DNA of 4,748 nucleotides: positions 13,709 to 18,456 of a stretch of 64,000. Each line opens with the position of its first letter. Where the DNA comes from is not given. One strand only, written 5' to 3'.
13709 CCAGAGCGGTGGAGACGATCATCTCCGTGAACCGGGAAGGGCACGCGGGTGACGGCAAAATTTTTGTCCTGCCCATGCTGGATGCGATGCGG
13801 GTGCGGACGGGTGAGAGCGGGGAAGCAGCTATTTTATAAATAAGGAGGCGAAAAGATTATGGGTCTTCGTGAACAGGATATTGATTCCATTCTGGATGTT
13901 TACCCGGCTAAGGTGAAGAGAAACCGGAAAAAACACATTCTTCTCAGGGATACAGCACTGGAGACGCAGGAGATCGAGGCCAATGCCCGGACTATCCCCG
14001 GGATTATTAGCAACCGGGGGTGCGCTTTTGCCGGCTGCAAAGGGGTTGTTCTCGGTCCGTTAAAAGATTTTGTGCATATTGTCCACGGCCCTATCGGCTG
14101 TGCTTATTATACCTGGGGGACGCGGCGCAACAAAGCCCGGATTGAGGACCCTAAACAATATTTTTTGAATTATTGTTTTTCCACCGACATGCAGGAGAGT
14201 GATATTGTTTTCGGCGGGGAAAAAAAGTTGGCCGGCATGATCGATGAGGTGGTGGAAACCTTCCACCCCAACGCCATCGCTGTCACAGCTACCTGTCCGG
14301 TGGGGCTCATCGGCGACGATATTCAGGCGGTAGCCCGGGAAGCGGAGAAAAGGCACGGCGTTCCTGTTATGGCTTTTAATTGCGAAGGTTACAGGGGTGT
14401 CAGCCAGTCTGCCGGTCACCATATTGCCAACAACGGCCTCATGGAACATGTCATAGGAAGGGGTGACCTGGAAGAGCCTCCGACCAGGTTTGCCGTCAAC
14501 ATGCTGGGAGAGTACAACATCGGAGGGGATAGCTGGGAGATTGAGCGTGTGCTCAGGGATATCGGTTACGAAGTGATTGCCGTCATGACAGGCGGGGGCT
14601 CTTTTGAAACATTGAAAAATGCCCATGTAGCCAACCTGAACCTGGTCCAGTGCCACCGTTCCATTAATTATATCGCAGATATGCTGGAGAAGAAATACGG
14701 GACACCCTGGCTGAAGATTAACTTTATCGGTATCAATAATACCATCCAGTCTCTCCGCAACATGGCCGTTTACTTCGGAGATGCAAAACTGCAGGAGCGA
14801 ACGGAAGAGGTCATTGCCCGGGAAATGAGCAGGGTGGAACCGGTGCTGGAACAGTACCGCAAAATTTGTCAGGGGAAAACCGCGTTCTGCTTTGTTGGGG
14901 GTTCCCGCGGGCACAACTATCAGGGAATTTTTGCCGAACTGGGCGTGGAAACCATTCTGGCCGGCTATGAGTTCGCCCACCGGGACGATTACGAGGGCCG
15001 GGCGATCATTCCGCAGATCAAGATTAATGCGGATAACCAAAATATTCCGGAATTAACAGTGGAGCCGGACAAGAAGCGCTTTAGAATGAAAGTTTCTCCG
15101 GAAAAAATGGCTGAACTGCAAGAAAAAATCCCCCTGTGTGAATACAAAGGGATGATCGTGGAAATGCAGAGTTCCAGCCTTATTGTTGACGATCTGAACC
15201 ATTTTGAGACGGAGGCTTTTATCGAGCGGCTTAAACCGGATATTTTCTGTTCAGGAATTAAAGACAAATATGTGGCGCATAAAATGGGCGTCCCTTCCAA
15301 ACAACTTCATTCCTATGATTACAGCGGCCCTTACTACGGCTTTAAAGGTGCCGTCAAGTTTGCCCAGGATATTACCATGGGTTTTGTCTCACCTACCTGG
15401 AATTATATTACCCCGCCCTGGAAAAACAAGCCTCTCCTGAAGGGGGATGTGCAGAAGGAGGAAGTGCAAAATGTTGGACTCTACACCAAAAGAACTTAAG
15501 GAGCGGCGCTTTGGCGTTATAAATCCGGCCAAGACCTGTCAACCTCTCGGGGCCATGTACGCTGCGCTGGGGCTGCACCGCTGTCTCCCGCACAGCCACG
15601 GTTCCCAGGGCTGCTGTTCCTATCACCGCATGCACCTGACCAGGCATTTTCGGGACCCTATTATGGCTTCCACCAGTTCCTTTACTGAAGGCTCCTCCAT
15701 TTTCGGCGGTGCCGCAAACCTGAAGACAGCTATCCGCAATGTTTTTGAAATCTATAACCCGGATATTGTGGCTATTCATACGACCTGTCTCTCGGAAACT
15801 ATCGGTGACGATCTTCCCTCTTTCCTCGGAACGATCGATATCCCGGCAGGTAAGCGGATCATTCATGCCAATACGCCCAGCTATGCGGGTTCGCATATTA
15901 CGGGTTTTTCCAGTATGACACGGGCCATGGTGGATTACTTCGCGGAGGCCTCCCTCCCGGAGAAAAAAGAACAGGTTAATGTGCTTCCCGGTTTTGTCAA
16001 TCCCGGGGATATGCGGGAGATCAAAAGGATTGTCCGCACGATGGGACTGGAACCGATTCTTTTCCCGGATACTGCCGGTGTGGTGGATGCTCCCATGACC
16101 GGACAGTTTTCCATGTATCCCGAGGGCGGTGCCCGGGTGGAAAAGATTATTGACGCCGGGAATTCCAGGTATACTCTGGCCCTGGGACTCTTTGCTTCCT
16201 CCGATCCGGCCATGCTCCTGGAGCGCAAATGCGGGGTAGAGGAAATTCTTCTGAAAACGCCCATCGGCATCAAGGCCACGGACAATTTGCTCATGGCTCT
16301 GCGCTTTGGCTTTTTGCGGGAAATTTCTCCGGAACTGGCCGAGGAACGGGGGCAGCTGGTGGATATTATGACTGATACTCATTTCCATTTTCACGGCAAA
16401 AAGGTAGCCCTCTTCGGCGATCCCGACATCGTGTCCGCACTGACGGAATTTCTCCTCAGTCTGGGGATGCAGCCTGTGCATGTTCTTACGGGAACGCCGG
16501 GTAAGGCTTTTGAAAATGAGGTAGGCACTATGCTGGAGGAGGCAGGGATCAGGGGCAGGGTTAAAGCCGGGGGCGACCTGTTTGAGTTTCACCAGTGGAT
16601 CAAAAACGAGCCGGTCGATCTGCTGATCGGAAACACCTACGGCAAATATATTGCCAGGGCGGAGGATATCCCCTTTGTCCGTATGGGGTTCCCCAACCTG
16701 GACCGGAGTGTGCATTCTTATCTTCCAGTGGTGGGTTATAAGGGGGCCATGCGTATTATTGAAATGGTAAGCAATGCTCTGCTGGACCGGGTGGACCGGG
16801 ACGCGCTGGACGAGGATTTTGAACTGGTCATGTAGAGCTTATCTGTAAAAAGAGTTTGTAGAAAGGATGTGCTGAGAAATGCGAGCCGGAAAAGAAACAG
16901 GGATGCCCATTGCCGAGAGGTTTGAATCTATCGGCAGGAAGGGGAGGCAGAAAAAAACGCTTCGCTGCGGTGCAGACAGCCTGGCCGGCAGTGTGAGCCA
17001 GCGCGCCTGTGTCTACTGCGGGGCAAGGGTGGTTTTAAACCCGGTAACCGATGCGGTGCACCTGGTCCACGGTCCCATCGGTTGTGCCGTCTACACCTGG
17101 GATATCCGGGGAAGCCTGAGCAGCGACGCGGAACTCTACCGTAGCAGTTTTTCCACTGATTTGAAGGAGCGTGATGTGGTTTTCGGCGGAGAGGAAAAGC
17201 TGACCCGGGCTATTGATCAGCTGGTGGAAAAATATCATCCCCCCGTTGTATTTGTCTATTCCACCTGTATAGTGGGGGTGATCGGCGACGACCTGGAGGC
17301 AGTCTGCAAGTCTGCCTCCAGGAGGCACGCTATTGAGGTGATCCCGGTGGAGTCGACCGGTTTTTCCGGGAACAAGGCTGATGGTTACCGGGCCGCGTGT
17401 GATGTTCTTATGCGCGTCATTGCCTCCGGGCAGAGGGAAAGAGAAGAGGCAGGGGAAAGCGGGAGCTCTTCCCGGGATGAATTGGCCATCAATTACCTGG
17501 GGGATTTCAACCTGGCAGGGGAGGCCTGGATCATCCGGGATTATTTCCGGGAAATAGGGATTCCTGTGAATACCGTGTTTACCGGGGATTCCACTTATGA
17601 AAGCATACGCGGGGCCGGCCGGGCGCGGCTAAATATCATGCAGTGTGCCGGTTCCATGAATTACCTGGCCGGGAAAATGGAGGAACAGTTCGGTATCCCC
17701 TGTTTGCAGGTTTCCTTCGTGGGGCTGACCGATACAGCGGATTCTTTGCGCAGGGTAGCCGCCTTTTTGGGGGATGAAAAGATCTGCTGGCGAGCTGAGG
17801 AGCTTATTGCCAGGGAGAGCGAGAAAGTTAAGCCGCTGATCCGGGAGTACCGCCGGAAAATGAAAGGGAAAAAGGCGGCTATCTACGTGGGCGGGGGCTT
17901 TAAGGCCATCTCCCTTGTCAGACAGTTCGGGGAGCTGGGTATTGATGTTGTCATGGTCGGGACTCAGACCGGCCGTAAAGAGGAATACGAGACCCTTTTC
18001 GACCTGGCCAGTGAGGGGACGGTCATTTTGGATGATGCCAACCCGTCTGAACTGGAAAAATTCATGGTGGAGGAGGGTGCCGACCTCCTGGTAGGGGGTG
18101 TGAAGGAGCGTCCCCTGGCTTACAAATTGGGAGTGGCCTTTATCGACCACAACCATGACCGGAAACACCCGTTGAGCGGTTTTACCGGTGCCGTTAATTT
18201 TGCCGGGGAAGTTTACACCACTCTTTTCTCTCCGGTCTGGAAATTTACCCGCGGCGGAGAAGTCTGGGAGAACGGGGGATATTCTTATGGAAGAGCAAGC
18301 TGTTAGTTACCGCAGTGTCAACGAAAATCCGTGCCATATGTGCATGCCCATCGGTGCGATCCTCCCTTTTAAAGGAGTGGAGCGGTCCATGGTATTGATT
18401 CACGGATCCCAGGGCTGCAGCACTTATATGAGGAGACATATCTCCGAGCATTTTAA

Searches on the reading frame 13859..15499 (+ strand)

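Call 9: search_protein_families(library=pfam, proteins=[window:13859-15499:+])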
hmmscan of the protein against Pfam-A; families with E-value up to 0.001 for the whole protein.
window:13859-15499:+ (546 aa): 1 family
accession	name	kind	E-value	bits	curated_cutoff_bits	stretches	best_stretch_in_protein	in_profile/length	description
PF00148.24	Oxidored_nitro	-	1.4e-110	370.4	28.6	1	55-506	1-395/399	Nitrogenase component 1 type Oxidoreductase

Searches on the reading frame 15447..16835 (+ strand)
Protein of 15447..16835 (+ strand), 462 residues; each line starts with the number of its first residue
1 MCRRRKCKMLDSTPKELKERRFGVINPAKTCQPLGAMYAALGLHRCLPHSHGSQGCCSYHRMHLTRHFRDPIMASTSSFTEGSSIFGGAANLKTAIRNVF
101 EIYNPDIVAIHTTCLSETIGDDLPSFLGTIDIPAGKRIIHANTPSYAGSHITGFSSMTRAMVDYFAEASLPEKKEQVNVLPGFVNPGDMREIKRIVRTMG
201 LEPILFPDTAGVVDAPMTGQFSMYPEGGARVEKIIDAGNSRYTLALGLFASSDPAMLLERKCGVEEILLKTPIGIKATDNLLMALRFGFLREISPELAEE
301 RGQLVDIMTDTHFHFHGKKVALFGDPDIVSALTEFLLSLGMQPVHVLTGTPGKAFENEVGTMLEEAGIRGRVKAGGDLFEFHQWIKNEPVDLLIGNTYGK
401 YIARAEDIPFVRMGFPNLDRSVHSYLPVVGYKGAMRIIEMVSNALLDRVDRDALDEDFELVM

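Call 9: search_protein_families(library=pfam, proteins=[window:15447-16835:+])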
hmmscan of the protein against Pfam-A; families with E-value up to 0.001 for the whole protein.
window:15447-16835:+ (462 aa): 1 family
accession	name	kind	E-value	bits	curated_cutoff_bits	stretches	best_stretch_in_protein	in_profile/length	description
PF00148.24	Oxidored_nitro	-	1.8e-133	445.8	28.6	1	31-445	1-398/399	Nitrogenase component 1 type Oxidoreductase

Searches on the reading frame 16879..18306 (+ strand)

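Call 9: search_protein_families(library=pfam, proteins=[window:16879-18306:+])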
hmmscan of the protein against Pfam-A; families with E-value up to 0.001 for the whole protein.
window:16879-18306:+ (475 aa): 1 family
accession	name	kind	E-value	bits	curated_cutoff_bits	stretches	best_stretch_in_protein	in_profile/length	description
PF00148.24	Oxidored_nitro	-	7.8e-108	361.3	28.6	1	44-449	1-398/399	Nitrogenase component 1 type Oxidoreductase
